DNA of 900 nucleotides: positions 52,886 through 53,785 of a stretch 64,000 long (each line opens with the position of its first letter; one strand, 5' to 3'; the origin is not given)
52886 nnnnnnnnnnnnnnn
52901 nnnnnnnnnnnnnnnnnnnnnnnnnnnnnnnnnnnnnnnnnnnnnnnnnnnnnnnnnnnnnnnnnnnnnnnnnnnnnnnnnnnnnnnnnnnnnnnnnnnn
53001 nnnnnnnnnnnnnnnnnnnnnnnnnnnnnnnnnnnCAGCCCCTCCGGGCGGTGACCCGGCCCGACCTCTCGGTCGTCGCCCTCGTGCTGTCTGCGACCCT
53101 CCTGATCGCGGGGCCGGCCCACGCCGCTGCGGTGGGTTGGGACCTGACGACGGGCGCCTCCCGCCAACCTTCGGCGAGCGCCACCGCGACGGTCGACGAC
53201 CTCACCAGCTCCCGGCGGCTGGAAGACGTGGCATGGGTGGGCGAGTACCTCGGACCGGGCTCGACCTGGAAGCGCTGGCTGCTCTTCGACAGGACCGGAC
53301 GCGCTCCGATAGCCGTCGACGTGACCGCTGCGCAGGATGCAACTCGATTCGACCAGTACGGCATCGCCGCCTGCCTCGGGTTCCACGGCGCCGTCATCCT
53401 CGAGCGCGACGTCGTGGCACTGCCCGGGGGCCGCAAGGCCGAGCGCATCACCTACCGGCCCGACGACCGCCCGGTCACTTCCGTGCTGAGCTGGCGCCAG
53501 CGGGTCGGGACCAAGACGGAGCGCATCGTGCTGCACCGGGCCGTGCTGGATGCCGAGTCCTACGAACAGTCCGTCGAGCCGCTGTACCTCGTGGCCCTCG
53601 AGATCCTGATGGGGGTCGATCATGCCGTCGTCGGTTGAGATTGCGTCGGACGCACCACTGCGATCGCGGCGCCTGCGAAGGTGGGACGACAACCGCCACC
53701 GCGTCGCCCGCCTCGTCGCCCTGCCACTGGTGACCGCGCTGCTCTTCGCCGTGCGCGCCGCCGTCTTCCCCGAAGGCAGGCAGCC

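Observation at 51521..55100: Exosortase-like sorting module in an Actinomycetota-like genome: candidate substrate, exosortase-like protein and processive GT2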

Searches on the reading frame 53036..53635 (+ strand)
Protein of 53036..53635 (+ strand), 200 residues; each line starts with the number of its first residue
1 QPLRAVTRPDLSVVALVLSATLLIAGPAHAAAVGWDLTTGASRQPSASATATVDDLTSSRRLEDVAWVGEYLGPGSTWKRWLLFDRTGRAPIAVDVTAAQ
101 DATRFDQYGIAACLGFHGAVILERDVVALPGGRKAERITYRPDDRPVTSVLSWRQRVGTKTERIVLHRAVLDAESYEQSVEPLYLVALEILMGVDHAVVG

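Call 50: search_protein_representatives(alignment_id=A3)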
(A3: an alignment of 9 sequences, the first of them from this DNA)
Query: 9 sequences, 202 profile positions. Proteins with E-value up to 0.001 (for the whole library): 331; up to 1e-10: 220; up to 1e-30: 9. The best 150 are listed.
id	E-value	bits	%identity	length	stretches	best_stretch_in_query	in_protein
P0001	1.1e-87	309.4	-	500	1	1-201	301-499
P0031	4.6e-77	274.7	-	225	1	2-199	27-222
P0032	2.5e-57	210.2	-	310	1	1-199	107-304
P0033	1.5e-49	184.9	-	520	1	1-194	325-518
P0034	1.7e-47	178.1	-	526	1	3-175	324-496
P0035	5.8e-47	176.4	-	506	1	6-187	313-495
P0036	1.4e-43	165.4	-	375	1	16-175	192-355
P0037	1.3e-32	129.6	-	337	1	14-177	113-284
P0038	3.3e-32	128.2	-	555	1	5-187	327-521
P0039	1.6e-30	122.7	-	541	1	8-192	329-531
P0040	3.9e-28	114.9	-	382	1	12-171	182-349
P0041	4.3e-28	114.8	-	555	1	11-169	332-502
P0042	1.8e-27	112.8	-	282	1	42-175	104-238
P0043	4.8e-27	111.4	-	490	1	29-196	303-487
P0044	2.0e-26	109.3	-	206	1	23-200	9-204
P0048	1.2e-25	106.8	-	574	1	14-179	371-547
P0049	2.3e-25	105.9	-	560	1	12-172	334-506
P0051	4.9e-25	104.8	-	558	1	6-169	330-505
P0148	7.1e-18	81.4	-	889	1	15-179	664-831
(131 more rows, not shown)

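Call 55: find_encoding_contigs(protein=P0038, flank=6000, max_places=3)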
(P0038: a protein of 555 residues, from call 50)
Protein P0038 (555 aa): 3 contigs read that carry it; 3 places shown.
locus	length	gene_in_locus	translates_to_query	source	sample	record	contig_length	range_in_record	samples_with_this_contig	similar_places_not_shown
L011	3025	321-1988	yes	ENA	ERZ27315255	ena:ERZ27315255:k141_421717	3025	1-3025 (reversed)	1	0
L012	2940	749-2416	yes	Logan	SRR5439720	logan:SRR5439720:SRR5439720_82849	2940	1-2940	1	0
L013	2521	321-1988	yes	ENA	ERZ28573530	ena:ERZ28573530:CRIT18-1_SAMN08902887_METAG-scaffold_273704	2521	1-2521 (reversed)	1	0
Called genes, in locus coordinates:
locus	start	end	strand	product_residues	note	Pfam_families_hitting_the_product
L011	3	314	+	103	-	?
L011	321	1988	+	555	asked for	PF09721:Exosortase_EpsH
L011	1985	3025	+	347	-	?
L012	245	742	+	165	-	-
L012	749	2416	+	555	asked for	PF09721:Exosortase_EpsH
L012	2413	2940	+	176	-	?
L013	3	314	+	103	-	?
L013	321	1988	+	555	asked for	PF09721:Exosortase_EpsH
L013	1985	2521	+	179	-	?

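Call 60: list_cluster_members(proteins=[P0033, P0034, P0035, P0038, P0039, P0041, P0048, P0049, P0051, P0148])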
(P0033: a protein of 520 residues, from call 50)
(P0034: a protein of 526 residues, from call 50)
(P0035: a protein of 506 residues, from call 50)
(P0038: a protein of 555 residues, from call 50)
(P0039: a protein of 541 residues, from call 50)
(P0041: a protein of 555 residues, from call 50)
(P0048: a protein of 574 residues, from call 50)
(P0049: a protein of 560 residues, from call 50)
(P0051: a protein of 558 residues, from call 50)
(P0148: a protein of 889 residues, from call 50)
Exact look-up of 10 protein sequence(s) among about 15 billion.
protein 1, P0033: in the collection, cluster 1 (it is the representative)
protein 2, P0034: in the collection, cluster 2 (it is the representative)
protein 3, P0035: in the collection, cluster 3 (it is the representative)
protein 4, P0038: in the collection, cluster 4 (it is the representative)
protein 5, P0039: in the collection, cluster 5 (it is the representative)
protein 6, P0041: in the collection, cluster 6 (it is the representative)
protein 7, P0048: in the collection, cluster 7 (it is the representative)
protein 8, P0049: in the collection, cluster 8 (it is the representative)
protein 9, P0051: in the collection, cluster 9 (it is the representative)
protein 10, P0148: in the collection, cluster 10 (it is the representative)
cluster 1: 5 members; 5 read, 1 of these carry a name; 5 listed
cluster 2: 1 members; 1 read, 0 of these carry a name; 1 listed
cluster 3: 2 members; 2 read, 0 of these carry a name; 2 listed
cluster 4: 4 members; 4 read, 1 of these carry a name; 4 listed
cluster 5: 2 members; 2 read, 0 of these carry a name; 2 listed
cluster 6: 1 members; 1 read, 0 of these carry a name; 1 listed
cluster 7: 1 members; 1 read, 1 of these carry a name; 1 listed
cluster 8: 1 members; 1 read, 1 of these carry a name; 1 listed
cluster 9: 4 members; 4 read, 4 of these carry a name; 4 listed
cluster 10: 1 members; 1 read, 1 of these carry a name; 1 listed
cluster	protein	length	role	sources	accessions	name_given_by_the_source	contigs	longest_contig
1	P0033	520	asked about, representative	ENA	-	-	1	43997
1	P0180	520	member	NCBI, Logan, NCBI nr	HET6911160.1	MAG TPA: archaeosortase/exosortase family protein [Mycobacteriales bacterium] | archaeosortase/exosortase family protein [Mycobacteriales bacterium]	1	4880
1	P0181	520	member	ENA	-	-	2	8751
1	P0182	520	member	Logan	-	-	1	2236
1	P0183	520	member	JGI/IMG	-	-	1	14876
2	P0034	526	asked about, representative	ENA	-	-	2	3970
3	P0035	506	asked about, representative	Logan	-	-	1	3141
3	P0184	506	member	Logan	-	-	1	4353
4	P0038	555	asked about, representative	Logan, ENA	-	-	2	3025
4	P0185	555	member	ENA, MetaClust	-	\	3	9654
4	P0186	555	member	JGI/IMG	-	-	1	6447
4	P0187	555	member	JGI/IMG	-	-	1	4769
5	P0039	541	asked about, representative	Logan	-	-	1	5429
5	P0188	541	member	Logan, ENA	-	-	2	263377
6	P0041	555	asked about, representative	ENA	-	-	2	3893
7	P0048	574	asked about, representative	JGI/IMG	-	exosortase/archaeosortase family protein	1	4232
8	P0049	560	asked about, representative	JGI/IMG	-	exosortase/archaeosortase family protein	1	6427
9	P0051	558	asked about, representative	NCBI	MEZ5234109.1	MAG: archaeosortase/exosortase family protein [Acidimicrobiales bacterium]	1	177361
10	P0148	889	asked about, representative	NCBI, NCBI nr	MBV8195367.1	MAG: DUF4328 domain-containing protein [Candidatus Dormibacteraeota bacterium] | DUF4328 domain-containing protein [Candidatus Dormibacteraeota bacterium]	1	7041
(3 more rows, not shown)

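Call 61: find_encoding_contigs(protein=P0051, flank=8000, max_places=2)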
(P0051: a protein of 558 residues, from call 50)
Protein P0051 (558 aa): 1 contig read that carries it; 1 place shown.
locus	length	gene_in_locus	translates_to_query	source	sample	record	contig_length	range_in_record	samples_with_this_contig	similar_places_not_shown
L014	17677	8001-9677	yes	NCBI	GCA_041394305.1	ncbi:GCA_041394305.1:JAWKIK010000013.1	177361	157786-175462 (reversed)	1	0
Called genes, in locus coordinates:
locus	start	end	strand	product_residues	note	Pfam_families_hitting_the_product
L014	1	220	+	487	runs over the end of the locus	PF14691:Fer4_20, PF00890:FAD_binding_2 (weak), PF01266:DAO (weak), PF01494:FAD_binding_3 (weak), PF01593:Amino_oxidase, PF07992:Pyr_redox_2, PF12831:FAD_oxidored (weak), PF13450:NAD_binding_8, +4 more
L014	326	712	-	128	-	-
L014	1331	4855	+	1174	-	PF08376:NIT, PF00672:HAMP, PF02518:HATPase_c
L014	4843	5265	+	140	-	PF03259:Robl_LC7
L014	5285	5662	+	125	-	PF05331:DUF742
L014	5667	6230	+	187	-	PF03029:ATP_bind_1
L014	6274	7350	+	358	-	PF00106:adh_short, PF01370:Epimerase (weak), PF08659:KR, PF13561:adh_short_C2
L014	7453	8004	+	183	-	-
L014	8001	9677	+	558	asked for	PF09721:Exosortase_EpsH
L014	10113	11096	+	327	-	PF13632:Glyco_trans_2_3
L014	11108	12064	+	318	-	PF01073:3Beta_HSD, PF01370:Epimerase, PF02719:Polysacc_synt_2 (faint), PF05368:NmrA, PF13460:NAD_binding_10, PF16363:GDP_Man_Dehyd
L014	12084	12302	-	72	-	PF07311:Dodecin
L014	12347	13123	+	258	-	PF07311:Dodecin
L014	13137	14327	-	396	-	-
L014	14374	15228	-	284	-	PF13452:FAS1_DH_region, PF01575:MaoC_dehydratas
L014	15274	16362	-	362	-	PF08240:ADH_N, PF16912:Glu_dehyd_C (weak), PF00107:ADH_zinc_N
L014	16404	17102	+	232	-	PF00881:Nitroreductase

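Call 64: find_encoding_contigs(protein=P0049, flank=6000, max_places=2)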
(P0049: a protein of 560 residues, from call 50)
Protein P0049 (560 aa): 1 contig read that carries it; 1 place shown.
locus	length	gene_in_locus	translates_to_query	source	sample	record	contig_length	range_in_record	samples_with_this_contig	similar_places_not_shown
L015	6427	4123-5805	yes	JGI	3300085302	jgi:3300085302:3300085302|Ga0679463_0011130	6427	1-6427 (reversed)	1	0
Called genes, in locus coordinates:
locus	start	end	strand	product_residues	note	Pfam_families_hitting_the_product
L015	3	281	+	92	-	?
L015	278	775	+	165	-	PF12172:zf-ChsH2, PF01796:OB_ChsH2_C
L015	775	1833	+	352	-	PF02803:Thiolase_C (weak), PF22691:Thiolase_C_1 (faint)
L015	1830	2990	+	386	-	PF22691:Thiolase_C_1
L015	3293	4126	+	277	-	-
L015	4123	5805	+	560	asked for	PF09721:Exosortase_EpsH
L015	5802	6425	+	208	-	?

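Call 65: find_encoding_contigs(protein=P0033, flank=6000, max_places=2)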
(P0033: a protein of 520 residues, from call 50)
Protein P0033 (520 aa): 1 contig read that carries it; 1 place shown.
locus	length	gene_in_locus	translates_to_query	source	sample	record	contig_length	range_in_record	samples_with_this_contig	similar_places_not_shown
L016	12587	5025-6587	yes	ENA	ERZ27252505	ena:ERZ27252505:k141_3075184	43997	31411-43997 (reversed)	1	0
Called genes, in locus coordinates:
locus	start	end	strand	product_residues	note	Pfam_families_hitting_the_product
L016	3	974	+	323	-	?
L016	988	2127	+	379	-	PF01168:Ala_racemase_N, PF00842:Ala_racemase_C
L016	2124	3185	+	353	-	PF00326:Peptidase_S9 (faint), PF00561:Abhydrolase_1, PF00975:Thioesterase (weak), PF12146:Hydrolase_4, PF12697:Abhydrolase_6, PF08386:Abhydrolase_4 (weak)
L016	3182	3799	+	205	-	PF03167:UDG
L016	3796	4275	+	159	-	PF02367:TsaE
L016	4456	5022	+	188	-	-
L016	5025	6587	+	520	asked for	PF09721:Exosortase_EpsH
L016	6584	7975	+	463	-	PF13632:Glyco_trans_2_3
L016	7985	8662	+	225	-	PF00814:TsaD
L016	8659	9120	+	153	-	PF13302:Acetyltransf_3 (weak), PF00583:Acetyltransf_1, PF13673:Acetyltransf_10, PF13508:Acetyltransf_7, PF08445:FR47 (weak)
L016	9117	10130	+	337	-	PF00814:TsaD, PF22521:HypF_C_2 (weak)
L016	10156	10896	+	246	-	PF01738:DLH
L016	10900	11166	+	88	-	PF19812:DUF6295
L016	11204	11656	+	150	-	-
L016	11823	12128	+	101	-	PF00166:Cpn10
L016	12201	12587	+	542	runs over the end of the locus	PF00118:Cpn60_TCP1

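Call 68: search_protein_families(library=ncbifam, proteins=[L015:3293-4123:+, L012:245-739:+, L014:7453-8001:+, L016:4456-5019:+, L016:6584-7972:+, L011:1985-3025:+], max_evalue=10)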
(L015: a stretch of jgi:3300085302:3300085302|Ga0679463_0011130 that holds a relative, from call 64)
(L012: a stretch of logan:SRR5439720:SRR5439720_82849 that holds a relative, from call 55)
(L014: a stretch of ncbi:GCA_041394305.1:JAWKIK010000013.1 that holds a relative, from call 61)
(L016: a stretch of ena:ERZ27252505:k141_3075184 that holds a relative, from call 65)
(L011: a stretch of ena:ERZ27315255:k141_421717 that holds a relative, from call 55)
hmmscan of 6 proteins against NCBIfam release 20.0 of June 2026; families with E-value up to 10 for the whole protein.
L015:3293-4123:+ (277 aa): 4 families
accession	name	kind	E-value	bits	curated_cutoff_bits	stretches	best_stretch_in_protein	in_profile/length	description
NF058653.1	LipP1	equivalog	0.31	9.8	350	1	87-111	139-163/300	LipP1 family hormone-sensitive lipase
TIGR02595.1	PEP_CTERM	domain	0.55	11.2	16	1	243-263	4-21/24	PEP-CTERM sorting domain-containing protein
NF041559.1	BTH_I2691_fam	subfamily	1.2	7.5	150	1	27-154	681-787/858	T6SS effector BTH_I2691 family protein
NF038356.1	actino_DLW39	hypoth_equivalog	9.4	6.2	24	1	247-267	3-23/38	DLW-39 family protein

L012:245-739:+ (165 aa): 3 families
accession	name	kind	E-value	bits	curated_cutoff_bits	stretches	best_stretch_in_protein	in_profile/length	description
TIGR03382.1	GC_trans_RRR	domain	0.17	12.6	15.85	1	138-159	7-27/27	MYXO-CTERM sorting domain-containing protein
NF008200.0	PRK10957.1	equivalog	0.25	10.2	205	1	4-47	49-90/330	Fe2+-enterobactin ABC transporter substrate-binding protein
NF041740.1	choice_anch_T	equivalog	0.29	10.2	70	1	18-62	3-48/259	choice-of-anchor T family protein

L014:7453-8001:+ (183 aa): 2 families
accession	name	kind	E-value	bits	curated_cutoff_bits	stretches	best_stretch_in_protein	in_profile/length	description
NF051432.1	PepSY_MTB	domain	0.11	13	60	1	18-47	10-36/101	PepSY domain-containing protein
NF033492.1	podovir_small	equivalog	0.16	11.9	32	1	146-165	13-31/36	putative phage replication protein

L016:4456-5019:+ (188 aa): 0 families

L016:6584-7972:+ (463 aa): 1 family
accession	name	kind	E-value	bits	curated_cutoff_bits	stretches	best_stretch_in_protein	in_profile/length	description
TIGR03030.1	CelA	equivalog_domain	0.0031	15.6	699.1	1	253-345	304-391/714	UDP-forming cellulose synthase catalytic subunit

L011:1985-3025:+ (347 aa): 18 families
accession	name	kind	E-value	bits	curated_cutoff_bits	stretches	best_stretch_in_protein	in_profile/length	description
TIGR04242.1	nodulat_NodC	equivalog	3.2e-93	312.8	550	1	15-337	9-329/395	chitooligosaccharide synthase NodC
TIGR03937.1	PgaC_IcaA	equivalog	1.3e-24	86.9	422.3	1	34-337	23-315/407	poly-beta-1,6-N-acetyl-D-glucosamine synthase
TIGR03111.1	glyc2_xrt_Gpos1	hypoth_equivalog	1.2e-16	60.5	363.95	1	51-228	44-229/439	TIGR03111 family XrtG-associated glycosyltransferase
TIGR03965.1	mycofact_glyco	equivalog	4.7e-12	45.5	280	1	44-192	63-207/467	mycofactocin biosynthesis glycosyltransferase MftF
NF041394.1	GtaseAglG_Halo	equivalog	2e-10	40.5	440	1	58-177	3-120/304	glucosyl-dolichyl phosphate glucuronosyltransferase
NF041875.1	EPS_EpsD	equivalog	9.7e-10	38.3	370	1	58-174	1-114/325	exopolysaccharide biosynthesis glycosyltransferase EpsD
TIGR03472.1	HpnI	equivalog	1.2e-09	37.5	310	1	43-292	29-272/373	bacteriohopanetetrol glucosamine biosynthesis glycosyltransferase HpnI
TIGR03469.1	HpnB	hypoth_equivalog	1.5e-09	37.4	379.25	1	32-169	15-165/386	hopene-associated glycosyltransferase HpnB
TIGR03030.1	CelA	equivalog_domain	3.1e-07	28.8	699.1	2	25-99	102-175/714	UDP-forming cellulose synthase catalytic subunit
NF007482.0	PRK10073.1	equivalog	3.4e-07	29.6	423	1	56-165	6-111/334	glycosyltransferase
NF038299.1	EPS_HpsN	equivalog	3.6e-07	29.5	425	1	56-176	1-119/317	hormogonium polysaccharide biosynthesis glycosyltransferase HpsN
NF007986.1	PRK10714.1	equivalog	4.7e-07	29.1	529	1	56-168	6-119/316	undecaprenyl-phosphate 4-deoxy-4-formamido-L-arabinose transferase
TIGR04283.1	glyco_like_mftF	equivalog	1.6e-06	27.8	182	1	60-194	3-125/221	TIGR04283 family arsenosugar biosynthesis glycosyltransferase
NF047683.1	TeichurnBiosyTuaG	equivalog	1.3e-05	25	400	1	56-166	6-113/252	teichuronic acid biosynthesis protein TuaG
NF038302.1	EPS_HpsE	equivalog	0.00012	21.1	300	1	58-176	3-124/307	hormogonium polysaccharide biosynthesis glycosyltransferase HpsE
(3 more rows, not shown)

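Call 74: search_protein_families(library=pfam, proteins=[L015:5802-6425:+, L011:1985-3025:+, L015:3293-4123:+, L012:245-739:+], max_evalue=0.01)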
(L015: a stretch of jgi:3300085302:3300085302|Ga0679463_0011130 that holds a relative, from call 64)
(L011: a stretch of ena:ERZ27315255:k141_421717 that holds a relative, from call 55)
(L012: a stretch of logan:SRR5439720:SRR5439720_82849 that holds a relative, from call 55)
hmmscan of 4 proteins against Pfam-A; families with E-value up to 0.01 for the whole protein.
L015:5802-6425:+ (208 aa): 1 family
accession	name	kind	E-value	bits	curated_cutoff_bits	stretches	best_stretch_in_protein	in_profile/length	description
PF13641.12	Glyco_tranf_2_3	-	0.0061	17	27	0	157-205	3-49/230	Glycosyltransferase like family 2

L011:1985-3025:+ (347 aa): 5 families
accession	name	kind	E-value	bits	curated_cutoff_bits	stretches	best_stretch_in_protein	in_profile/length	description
PF13641.12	Glyco_tranf_2_3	-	7.2e-28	98.6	27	1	56-289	1-228/230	Glycosyltransferase like family 2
PF00535.33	Glycos_transf_2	-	3.7e-27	95.7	23.3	1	60-229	2-167/168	Glycosyl transferase family 2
PF03142.21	Chitin_synth_2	-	1.6e-16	60.5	27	1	141-297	203-379/527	Chitin synthase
PF13632.12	Glyco_trans_2_3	-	1.1e-13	51.9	27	1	143-334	2-182/198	Glycosyl transferase family group 2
PF13506.12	Glyco_transf_21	-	1.2e-11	44.8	21.7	1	131-290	22-174/174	Glycosyl transferase family 21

L015:3293-4123:+ (277 aa): 0 families

L012:245-739:+ (165 aa): 0 families

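Call 98: find_encoding_contigs(protein=P0188, flank=10000, max_places=1)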
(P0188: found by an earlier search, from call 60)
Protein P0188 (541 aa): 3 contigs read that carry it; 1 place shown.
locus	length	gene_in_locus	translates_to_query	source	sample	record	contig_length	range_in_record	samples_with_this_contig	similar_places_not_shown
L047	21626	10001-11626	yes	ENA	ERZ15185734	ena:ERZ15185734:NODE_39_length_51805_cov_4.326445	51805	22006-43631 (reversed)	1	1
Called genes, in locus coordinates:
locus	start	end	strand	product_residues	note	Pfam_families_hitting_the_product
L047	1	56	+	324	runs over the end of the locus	PF02720:DUF222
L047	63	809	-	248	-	-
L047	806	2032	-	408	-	PF00355:Rieske, PF19112:VanA_C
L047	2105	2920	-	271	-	PF06405:RCC_reductase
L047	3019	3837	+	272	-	-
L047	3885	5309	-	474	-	PF03972:MmgE_PrpD_N, PF19305:MmgE_PrpD_C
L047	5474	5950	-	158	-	PF13577:SnoaL_4 (weak), PF12680:SnoaL_2, PF07366:SnoaL (weak), PF14534:DUF4440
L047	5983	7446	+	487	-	PF00282:Pyridoxal_deC, PF00266:Aminotran_5, PF01041:DegT_DnrJ_EryC1 (weak)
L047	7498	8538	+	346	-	PF09995:MPAB_Lcp_cat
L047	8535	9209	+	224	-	PF00440:TetR_N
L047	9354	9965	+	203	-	-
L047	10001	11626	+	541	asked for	PF09721:Exosortase_EpsH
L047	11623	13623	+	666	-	PF13632:Glyco_trans_2_3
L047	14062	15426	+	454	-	PF05697:Trigger_N, PF00254:FKBP_C (weak), PF05698:Trigger_C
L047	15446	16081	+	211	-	PF00574:CLP_protease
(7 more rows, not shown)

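Call 99: find_encoding_contigs(protein=P0048, flank=6000, max_places=1)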
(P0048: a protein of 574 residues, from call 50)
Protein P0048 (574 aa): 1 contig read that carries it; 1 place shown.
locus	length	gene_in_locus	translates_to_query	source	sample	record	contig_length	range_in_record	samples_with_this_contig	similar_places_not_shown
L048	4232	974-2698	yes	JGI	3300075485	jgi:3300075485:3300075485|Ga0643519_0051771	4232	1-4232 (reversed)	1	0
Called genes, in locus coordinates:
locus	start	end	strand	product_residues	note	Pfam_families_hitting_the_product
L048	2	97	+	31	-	?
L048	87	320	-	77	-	-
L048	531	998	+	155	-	-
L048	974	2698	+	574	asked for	PF09721:Exosortase_EpsH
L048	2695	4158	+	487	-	PF13632:Glyco_trans_2_3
